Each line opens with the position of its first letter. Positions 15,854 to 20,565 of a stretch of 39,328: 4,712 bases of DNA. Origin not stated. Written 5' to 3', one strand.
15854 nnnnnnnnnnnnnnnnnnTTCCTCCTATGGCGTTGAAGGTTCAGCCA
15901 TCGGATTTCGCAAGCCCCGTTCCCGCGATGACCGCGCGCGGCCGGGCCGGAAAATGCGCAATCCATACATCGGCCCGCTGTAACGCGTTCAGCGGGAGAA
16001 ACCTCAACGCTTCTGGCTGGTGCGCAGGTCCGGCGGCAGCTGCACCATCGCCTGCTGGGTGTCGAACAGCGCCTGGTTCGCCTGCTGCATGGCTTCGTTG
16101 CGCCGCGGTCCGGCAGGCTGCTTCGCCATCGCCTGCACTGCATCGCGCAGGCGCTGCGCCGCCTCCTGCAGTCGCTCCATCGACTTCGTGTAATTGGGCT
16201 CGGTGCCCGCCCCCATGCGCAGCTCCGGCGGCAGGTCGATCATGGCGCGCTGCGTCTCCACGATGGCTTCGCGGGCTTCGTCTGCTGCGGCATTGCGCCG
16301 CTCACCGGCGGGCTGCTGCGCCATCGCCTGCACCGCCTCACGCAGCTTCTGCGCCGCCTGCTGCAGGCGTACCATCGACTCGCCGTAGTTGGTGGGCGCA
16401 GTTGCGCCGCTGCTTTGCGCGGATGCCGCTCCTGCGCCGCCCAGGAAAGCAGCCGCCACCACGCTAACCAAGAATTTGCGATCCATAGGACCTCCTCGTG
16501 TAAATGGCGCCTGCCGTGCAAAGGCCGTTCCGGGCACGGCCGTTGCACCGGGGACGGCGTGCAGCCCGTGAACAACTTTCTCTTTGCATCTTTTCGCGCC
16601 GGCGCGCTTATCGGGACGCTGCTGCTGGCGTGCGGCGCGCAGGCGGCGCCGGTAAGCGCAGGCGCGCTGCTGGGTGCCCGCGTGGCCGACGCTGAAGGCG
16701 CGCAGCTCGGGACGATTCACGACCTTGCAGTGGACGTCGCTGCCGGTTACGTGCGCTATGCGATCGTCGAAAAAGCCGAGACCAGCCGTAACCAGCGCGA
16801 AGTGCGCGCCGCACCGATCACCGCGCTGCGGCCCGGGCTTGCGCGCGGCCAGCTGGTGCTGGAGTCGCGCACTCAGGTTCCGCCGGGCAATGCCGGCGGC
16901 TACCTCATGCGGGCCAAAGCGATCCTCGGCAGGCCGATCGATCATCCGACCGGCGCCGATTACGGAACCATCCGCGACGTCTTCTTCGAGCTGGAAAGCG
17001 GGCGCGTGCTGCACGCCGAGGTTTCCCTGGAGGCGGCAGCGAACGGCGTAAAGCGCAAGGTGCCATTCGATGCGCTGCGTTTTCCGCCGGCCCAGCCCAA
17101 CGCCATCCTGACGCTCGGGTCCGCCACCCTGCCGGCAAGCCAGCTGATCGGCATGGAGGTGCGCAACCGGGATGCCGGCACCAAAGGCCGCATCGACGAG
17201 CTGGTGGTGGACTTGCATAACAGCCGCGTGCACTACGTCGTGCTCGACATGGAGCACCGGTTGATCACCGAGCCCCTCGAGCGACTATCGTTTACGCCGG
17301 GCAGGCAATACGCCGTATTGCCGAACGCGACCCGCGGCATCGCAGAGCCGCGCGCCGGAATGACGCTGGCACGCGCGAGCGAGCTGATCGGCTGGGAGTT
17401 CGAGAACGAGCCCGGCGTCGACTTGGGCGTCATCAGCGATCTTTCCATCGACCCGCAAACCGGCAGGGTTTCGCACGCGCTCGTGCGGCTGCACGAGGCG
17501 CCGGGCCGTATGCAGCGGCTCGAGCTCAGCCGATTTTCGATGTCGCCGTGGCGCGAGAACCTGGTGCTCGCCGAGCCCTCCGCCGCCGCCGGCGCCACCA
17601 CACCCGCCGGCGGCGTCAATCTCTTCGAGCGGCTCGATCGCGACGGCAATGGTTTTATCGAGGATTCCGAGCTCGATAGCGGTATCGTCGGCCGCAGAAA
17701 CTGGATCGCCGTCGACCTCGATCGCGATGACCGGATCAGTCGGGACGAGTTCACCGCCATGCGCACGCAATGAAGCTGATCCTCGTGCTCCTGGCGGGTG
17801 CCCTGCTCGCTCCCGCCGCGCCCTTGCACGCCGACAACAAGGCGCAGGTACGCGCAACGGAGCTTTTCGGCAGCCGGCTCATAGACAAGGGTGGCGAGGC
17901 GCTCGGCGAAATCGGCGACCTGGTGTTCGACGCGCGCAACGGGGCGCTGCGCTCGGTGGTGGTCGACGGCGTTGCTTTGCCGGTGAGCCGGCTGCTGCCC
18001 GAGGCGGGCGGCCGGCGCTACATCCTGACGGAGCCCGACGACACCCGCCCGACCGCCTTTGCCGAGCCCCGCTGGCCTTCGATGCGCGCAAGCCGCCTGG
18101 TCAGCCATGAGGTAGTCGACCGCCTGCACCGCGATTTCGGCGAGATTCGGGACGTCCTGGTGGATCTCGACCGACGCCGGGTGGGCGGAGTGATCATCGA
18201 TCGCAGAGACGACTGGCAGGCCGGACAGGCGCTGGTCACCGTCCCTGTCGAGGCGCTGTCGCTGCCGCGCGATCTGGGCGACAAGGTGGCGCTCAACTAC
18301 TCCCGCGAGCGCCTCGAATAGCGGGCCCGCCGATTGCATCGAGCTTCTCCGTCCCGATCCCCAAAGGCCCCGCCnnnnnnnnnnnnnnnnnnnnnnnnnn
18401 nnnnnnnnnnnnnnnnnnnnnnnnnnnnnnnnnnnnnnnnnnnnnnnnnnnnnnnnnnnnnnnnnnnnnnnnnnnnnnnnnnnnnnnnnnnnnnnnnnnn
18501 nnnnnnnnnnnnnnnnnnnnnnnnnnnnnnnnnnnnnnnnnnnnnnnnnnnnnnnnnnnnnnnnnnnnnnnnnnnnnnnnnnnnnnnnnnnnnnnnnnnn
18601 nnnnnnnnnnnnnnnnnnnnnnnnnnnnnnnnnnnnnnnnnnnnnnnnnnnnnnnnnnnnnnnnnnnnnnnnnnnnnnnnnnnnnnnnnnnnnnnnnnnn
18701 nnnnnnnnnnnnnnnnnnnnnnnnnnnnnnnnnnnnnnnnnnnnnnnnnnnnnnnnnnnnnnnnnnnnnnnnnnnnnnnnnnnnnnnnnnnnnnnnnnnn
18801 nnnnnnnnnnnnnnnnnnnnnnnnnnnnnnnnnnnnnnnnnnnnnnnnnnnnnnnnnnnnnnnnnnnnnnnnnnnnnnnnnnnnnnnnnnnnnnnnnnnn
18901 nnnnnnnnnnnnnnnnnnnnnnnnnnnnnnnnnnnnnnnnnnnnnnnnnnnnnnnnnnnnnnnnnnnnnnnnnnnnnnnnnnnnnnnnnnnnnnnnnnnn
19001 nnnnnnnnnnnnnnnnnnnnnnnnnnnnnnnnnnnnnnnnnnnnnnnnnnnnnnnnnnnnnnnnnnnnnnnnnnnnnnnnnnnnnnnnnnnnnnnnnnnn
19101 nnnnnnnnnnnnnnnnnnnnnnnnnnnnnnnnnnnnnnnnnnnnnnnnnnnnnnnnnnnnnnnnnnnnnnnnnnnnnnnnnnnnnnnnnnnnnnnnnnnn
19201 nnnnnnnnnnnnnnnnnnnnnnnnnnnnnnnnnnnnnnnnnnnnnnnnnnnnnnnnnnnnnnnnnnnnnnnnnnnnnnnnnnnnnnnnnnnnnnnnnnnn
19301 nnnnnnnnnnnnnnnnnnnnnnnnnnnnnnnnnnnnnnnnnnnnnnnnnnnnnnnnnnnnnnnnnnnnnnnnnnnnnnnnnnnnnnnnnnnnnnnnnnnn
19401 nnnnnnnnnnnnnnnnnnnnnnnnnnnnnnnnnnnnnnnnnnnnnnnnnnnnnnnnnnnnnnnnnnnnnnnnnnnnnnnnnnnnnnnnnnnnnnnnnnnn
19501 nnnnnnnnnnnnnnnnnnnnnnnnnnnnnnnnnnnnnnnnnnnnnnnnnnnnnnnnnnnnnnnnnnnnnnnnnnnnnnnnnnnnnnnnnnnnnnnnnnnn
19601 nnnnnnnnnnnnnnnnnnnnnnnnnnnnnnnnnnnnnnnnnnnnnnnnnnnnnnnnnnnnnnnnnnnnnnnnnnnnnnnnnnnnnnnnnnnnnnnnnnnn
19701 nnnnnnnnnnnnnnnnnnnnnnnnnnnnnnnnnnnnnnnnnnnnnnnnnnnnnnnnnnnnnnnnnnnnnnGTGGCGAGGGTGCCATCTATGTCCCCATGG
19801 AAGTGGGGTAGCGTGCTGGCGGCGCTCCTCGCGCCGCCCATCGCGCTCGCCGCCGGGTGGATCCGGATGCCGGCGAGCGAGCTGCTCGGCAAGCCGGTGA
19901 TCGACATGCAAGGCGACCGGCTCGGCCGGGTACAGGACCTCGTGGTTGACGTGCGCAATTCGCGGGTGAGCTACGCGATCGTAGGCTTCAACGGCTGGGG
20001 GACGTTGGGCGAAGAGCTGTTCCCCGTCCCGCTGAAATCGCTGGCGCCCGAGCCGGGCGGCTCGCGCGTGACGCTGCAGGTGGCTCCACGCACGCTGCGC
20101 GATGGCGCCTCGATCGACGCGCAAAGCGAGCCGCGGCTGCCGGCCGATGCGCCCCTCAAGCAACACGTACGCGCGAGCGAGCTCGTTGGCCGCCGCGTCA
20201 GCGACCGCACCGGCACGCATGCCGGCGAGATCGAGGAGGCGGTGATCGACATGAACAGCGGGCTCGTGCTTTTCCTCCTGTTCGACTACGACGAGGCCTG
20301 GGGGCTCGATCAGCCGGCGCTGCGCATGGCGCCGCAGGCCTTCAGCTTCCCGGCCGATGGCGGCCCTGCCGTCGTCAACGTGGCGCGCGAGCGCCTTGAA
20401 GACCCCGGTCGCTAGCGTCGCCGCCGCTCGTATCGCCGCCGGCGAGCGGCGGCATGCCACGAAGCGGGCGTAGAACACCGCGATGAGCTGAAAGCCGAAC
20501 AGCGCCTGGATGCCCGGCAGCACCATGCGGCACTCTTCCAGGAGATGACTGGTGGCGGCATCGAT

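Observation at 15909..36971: Thirteen -24/-12 (sigma-54-type) promoters wire the PRC-barrel, EF-hand, crystallin and DegQ genes into one regulon, with no activator in the window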

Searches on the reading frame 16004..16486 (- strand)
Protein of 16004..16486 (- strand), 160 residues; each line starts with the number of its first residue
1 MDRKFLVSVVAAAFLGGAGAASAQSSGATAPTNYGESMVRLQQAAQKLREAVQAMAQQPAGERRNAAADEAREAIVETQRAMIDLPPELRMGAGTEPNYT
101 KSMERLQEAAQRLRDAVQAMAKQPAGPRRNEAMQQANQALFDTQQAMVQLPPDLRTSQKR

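Call 9: search_protein_families(library=pfam, proteins=[window:16004-16486:-], max_evalue=0.01)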
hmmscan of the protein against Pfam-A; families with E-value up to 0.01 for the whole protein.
window:16004-16486:- (160 aa): 4 families
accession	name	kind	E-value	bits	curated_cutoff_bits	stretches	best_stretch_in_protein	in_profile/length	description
PF07336.16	ABATE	-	0.00011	23.2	24.4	0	12-72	29-82/130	Putative stress-induced transcription regulator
PF05524.18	PEP-utilisers_N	-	0.00061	20.4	24.4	0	101-149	35-76/121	PEP-utilising enzyme, N-terminal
PF09298.16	FAA_hydrolase_N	-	0.0023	18.5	25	0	96-151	52-105/105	Fumarylacetoacetase N-terminal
PF05802.16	SctB2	-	0.0028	18.6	26.5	0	34-81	2-52/162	SPI-2 type 3 secretion system translocon protein SctB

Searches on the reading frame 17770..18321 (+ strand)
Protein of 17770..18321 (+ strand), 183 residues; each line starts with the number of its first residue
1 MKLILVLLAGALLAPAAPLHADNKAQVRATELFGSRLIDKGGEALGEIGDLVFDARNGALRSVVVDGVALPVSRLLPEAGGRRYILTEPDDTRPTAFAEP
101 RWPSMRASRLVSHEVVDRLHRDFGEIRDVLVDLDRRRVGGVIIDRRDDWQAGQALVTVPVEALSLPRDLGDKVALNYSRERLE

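Call 9: search_protein_families(library=pfam, proteins=[window:17770-18321:+], max_evalue=0.01)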
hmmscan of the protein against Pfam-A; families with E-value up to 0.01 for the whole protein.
window:17770-18321:+ (183 aa): 1 family
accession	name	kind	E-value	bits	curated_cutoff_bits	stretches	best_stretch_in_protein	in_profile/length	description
PF05239.21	PRC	-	1.4e-12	47.9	21.2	2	27-73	4-58/78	PRC-barrel domain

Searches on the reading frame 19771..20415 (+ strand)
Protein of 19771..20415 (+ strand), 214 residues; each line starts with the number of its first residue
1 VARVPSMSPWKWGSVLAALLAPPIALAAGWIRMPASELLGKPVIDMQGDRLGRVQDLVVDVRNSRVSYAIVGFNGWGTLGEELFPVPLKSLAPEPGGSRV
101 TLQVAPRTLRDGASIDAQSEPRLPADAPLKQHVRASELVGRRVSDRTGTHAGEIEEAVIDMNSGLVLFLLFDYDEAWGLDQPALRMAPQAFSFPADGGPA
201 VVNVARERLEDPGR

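Call 9: search_protein_families(library=pfam, proteins=[window:19771-20415:+], max_evalue=0.01)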
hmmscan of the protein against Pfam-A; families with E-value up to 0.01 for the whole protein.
window:19771-20415:+ (214 aa): 1 family
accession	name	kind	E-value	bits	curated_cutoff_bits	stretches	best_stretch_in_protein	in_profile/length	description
PF05239.21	PRC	-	2.3e-19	69.6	21.2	2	34-89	5-58/78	PRC-barrel domain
